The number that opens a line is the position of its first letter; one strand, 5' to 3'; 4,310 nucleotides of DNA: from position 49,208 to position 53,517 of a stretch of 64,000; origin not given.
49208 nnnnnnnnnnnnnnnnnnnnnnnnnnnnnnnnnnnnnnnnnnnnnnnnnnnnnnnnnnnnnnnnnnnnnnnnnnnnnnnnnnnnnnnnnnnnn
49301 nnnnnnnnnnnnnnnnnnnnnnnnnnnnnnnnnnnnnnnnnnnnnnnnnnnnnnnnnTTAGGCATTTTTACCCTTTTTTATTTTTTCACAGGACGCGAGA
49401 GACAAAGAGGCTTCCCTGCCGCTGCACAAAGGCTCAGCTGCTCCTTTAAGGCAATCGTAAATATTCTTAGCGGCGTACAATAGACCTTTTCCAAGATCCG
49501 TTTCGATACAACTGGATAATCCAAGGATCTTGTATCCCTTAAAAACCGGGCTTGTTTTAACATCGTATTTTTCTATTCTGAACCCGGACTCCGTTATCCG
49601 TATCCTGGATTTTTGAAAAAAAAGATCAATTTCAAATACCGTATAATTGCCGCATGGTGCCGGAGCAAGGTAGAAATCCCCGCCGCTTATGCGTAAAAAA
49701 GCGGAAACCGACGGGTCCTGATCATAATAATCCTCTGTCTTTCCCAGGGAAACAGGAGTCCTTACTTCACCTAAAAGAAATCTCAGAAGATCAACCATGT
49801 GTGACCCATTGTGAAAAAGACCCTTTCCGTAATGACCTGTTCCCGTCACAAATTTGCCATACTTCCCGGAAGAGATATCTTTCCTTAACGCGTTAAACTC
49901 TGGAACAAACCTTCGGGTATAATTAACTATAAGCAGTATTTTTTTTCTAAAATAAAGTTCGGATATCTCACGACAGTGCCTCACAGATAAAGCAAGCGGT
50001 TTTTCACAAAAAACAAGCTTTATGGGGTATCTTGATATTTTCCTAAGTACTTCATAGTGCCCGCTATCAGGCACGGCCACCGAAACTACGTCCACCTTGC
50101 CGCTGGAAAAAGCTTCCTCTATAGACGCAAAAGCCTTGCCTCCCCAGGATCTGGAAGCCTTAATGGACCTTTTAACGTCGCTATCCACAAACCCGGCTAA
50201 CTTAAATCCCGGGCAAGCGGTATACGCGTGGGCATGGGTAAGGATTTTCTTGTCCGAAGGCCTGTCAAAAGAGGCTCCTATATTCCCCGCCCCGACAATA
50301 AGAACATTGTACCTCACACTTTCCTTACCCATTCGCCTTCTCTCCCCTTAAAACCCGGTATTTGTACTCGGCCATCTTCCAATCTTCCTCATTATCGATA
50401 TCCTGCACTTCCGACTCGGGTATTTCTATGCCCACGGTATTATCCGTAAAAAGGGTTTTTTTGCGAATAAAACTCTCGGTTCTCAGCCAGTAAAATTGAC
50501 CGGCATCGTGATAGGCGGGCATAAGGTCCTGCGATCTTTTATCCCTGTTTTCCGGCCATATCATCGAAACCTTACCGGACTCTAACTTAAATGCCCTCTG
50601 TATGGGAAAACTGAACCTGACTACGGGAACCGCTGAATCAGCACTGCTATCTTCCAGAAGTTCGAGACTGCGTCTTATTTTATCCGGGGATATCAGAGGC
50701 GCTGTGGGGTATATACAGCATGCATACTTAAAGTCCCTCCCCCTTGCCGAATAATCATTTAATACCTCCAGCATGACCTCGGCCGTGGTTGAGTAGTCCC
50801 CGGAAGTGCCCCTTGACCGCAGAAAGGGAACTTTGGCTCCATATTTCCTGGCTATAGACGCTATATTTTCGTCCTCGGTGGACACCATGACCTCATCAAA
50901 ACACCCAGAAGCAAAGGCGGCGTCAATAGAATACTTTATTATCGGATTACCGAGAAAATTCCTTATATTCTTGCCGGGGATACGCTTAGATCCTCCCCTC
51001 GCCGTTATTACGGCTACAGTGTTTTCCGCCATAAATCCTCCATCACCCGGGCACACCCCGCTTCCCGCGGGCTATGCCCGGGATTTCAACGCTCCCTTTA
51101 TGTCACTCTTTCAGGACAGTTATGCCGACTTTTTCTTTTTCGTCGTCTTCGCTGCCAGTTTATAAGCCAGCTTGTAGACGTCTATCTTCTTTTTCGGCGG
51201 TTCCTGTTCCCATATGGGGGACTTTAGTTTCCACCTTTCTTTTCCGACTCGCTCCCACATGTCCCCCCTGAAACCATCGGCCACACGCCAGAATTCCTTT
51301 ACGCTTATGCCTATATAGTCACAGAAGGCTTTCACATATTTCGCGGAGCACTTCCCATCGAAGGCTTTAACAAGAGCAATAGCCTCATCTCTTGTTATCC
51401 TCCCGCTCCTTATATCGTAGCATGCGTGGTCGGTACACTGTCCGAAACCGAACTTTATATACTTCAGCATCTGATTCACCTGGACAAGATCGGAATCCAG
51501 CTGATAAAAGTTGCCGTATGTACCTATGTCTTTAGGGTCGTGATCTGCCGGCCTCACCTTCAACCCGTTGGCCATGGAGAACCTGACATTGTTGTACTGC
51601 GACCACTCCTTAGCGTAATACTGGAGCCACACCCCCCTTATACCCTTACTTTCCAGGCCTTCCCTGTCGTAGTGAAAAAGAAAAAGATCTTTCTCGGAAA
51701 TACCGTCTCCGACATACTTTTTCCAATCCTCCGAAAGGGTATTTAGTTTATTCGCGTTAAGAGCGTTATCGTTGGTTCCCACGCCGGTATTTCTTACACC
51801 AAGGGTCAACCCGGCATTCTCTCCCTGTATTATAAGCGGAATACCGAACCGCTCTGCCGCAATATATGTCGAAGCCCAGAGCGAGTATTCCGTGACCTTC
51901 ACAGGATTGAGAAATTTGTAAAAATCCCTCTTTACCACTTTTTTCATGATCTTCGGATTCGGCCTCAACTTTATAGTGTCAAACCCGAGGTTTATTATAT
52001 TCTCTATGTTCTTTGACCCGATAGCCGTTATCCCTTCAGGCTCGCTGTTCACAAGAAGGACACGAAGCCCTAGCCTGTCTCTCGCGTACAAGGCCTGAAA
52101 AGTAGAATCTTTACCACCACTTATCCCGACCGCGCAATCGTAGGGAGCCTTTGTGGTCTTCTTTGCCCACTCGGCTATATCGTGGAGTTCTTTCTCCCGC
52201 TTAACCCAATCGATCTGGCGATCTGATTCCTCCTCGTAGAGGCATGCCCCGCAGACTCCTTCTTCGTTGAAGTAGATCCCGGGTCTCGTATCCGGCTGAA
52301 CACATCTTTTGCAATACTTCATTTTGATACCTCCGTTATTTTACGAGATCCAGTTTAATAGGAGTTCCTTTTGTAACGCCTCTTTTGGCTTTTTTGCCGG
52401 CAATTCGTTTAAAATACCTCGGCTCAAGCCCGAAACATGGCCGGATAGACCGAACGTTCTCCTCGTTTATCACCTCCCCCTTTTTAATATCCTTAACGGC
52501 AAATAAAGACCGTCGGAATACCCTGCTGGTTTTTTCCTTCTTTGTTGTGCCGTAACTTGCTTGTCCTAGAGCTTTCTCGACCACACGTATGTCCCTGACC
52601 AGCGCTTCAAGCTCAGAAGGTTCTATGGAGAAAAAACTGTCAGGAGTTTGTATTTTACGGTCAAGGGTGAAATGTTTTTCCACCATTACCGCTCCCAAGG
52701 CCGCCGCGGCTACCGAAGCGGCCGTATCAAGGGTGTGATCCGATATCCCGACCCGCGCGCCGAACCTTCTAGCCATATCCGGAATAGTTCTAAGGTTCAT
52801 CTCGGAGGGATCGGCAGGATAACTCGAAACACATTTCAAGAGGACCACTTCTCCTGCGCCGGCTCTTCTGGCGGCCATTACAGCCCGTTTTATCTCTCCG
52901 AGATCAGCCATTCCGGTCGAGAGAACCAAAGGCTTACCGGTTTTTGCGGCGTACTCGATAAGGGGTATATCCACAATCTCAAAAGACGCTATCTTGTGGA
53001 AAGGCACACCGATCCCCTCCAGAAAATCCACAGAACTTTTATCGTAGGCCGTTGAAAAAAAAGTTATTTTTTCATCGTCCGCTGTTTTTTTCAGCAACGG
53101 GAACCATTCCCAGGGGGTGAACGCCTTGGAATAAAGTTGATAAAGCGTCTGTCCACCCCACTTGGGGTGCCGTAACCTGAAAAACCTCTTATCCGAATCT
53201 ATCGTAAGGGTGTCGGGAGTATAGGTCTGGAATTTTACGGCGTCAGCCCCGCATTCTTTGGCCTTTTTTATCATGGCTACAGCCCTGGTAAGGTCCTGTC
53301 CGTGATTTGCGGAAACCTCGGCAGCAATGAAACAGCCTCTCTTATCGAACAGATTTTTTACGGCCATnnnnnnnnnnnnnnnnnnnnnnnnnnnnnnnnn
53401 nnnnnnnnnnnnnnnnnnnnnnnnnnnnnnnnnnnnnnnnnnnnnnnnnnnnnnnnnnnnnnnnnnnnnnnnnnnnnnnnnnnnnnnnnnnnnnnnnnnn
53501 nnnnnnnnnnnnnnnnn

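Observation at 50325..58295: Complete CMP-pseudaminic acid operon with three extra tailoring genes (amidotransferase, formyltransferase, methylase).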

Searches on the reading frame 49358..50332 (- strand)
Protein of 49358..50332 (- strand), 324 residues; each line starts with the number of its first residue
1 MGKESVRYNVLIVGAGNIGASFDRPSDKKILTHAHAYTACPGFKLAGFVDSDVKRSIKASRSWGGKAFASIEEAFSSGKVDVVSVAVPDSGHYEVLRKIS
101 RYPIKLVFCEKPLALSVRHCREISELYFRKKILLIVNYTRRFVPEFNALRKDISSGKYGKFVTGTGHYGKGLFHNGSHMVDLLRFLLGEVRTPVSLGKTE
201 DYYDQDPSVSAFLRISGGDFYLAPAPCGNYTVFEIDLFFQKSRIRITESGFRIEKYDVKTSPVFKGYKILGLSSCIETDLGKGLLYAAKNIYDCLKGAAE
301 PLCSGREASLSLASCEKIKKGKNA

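Call 6: search_protein_families(library=ncbifam, proteins=[window:49358-50332:-])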
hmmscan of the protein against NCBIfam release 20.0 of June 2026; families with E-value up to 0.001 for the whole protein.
window:49358-50332:- (324 aa): 8 families
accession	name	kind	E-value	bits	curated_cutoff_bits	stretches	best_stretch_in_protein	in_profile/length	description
TIGR04380.1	myo_inos_iolG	equivalog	1.5e-15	57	355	1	9-161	3-145/330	inositol 2-dehydrogenase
NF040723.1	UDP-GlcNAcDh_Arch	equivalog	1e-13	51.5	450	1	32-164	14-144/302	UDP-N-acetylglucosamine 3-dehydrogenase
NF052479.1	LevoglcsnDh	equivalog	5.4e-09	35.2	650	1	58-168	51-161/386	levoglucosan dehydrogenase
NF008607.0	PRK11579.1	subfamily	2.1e-07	30.3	330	1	33-168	20-152/346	oxidoreductase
NF052679.1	InsChiInosDhIolG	equivalog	4.2e-07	29.3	540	1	75-160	62-147/343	bifunctional inositol 2-dehydrogenase/D-chiro-inositol 1-dehydrogenase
NF041392.1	XylDh_Gfo6_Halo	equivalog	1.6e-06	27.2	350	1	76-172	79-174/350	D-xylose 1-dehydrogenase Gfo6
NF007574.0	PRK10206.1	equivalog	3.1e-05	23.2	352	1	70-168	56-153/345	oxidoreductase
NF003990.0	PRK05472.1-4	equivalog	0.00027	20.6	233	1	7-120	84-187/214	redox-sensing transcriptional repressor Rex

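Call 10: search_protein_families(library=pfam, proteins=[window:49358-50332:-], max_evalue=0.01)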
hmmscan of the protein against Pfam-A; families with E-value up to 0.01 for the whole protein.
window:49358-50332:- (324 aa): 2 families
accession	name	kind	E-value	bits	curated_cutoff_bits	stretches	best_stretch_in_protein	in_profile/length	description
PF01408.29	GFO_IDH_MocA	-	2.2e-19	70.7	24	1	9-138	2-120/120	Oxidoreductase family, NAD-binding Rossmann fold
PF22725.1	GFO_IDH_MocA_C3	-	0.0074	16.7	27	0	168-218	42-95/124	GFO/IDH/MocA C-terminal domain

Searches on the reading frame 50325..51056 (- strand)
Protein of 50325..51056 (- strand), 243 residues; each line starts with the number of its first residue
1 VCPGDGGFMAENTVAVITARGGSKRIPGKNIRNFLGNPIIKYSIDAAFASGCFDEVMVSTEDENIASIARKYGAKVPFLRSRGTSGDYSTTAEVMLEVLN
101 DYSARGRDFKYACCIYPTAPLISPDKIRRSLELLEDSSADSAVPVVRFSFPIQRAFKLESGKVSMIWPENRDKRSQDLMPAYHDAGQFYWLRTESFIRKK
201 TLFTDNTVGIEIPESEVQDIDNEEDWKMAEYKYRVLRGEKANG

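Call 3: search_protein_families(library=ncbifam, proteins=[window:50325-51056:-])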
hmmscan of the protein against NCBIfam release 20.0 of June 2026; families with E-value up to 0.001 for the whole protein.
window:50325-51056:- (243 aa): 6 families
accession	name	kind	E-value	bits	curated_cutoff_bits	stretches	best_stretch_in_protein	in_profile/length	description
TIGR03584.1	PseF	equivalog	9.1e-90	300.1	205.7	1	14-234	1-221/222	pseudaminic acid cytidylyltransferase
NF009905.0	PRK13368.1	subfamily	4e-14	52.6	255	1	12-149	2-126/243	3-deoxy-manno-octulosonate cytidylyltransferase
NF003952.0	PRK05450.1-5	subfamily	6.8e-13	48.3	193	1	12-152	2-131/250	3-deoxy-manno-octulosonate cytidylyltransferase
NF003950.0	PRK05450.1-3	subfamily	1.6e-12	47.3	234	1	12-166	2-147/248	3-deoxy-manno-octulosonate cytidylyltransferase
NF003948.0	PRK05450.1-1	equivalog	2.3e-11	43.4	281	1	10-148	3-134/248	3-deoxy-manno-octulosonate cytidylyltransferase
TIGR00466.1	kdsB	equivalog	1.1e-09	38.1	155.2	1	14-132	4-114/241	3-deoxy-manno-octulosonate cytidylyltransferase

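Call 4: search_protein_families(library=pfam, proteins=[window:50325-51056:-])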
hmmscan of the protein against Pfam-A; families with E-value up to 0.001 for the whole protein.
window:50325-51056:- (243 aa): 2 families
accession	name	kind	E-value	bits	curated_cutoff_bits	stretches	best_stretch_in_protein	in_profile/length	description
PF02348.25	CTP_transf_3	-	2.6e-26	93.2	22.6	1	14-203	1-180/217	Cytidylyltransferase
PF12804.13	NTP_transf_3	-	0.00019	22.1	27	1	15-147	1-124/160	MobA-like NTP transferase domain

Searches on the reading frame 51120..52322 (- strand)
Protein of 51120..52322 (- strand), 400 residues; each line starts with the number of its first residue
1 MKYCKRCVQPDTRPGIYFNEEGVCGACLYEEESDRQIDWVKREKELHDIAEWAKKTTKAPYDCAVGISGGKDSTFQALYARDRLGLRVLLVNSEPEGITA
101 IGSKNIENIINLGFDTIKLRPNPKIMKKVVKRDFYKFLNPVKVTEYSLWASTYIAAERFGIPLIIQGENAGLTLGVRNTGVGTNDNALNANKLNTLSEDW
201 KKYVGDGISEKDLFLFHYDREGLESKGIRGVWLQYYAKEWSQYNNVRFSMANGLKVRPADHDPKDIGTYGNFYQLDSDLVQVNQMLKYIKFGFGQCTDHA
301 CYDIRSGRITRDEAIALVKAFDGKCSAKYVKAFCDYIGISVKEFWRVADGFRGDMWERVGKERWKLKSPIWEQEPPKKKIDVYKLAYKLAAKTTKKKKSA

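Call 3: search_protein_families(library=ncbifam, proteins=[window:51120-52322:-])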
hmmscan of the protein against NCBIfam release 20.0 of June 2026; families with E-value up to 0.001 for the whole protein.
window:51120-52322:- (400 aa): 1 family
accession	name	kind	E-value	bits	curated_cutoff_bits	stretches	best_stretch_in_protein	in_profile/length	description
TIGR03573.1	WbuX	subfamily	3.6e-104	348.9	203.2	1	1-348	1-343/344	N-acetyl sugar amidotransferase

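Call 4: search_protein_families(library=pfam, proteins=[window:51120-52322:-])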
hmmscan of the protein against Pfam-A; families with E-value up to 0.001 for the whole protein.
window:51120-52322:- (400 aa): 0 families

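Call 17: search_solved_structures(query=window:51120-52322:-, max_evalue=0.01, show_alignments=1)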
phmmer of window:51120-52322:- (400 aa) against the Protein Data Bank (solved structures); distinct sequences matched with E-value up to 0.01: 1.
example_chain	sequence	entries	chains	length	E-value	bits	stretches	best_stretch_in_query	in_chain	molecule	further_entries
8wex_A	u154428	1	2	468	2e-33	119.1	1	13-358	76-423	N-acetyl sugar amidotransferase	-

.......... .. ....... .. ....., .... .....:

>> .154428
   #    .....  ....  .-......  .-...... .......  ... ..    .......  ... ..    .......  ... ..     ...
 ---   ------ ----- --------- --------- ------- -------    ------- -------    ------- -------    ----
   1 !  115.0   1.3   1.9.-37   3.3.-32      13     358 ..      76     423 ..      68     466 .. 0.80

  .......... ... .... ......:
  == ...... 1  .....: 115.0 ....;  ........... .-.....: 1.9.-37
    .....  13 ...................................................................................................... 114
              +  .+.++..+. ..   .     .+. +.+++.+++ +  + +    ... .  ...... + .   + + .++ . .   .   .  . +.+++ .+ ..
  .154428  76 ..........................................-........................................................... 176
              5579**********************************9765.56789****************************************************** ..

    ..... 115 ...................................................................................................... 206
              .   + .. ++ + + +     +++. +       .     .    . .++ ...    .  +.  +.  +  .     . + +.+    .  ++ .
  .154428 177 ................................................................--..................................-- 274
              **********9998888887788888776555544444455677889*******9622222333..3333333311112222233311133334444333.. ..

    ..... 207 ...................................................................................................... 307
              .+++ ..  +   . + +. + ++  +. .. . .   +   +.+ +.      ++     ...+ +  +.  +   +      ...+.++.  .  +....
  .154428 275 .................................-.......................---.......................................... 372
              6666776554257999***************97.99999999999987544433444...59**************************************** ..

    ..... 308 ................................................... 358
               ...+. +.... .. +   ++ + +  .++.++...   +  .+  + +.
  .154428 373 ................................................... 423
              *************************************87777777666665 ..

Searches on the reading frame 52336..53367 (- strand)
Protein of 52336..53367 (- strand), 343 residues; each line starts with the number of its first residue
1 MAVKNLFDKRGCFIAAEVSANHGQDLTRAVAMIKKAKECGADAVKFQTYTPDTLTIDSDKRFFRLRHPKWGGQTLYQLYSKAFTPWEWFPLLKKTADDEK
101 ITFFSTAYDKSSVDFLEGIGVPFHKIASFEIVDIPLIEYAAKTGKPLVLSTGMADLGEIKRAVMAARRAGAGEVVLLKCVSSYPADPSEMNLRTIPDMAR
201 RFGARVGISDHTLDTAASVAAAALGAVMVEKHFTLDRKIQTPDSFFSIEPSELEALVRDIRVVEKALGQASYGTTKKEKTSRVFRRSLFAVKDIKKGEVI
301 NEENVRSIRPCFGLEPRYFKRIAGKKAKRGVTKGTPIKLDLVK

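Call 3: search_protein_families(library=ncbifam, proteins=[window:52336-53367:-])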
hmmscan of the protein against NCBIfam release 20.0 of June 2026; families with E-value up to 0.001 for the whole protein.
window:52336-53367:- (343 aa): 3 families
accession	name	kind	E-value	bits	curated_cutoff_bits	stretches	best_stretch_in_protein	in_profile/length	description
TIGR03586.1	PseI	equivalog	6.4e-136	452.8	340.25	1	13-337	3-327/327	pseudaminic acid synthase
TIGR03569.1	NeuB_NnaB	equivalog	1.1e-91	307.3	399.65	1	12-335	1-327/329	N-acetylneuraminate synthase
TIGR03170.1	flgA_cterm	equivalog_domain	0.00045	20.2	54.65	0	283-341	11-73/137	flagellar basal body P-ring formation chaperone FlgA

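Call 4: search_protein_families(library=pfam, proteins=[window:52336-53367:-])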
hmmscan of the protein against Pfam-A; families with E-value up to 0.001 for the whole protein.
window:52336-53367:- (343 aa): 2 families
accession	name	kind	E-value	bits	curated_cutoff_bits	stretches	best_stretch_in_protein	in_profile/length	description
PF03102.20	NeuB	-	1.9e-88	296.4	22.1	1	32-270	1-239/241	NeuB family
PF08666.17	SAF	-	3.3e-11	44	21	1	285-342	1-62/63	SAF domain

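Call 8: find_encoding_contigs(protein=window:52336-53367:-, flank=10000, max_places=6)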
Protein window:52336-53367:- (343 aa): no gene with exactly this product is on record in the collection.
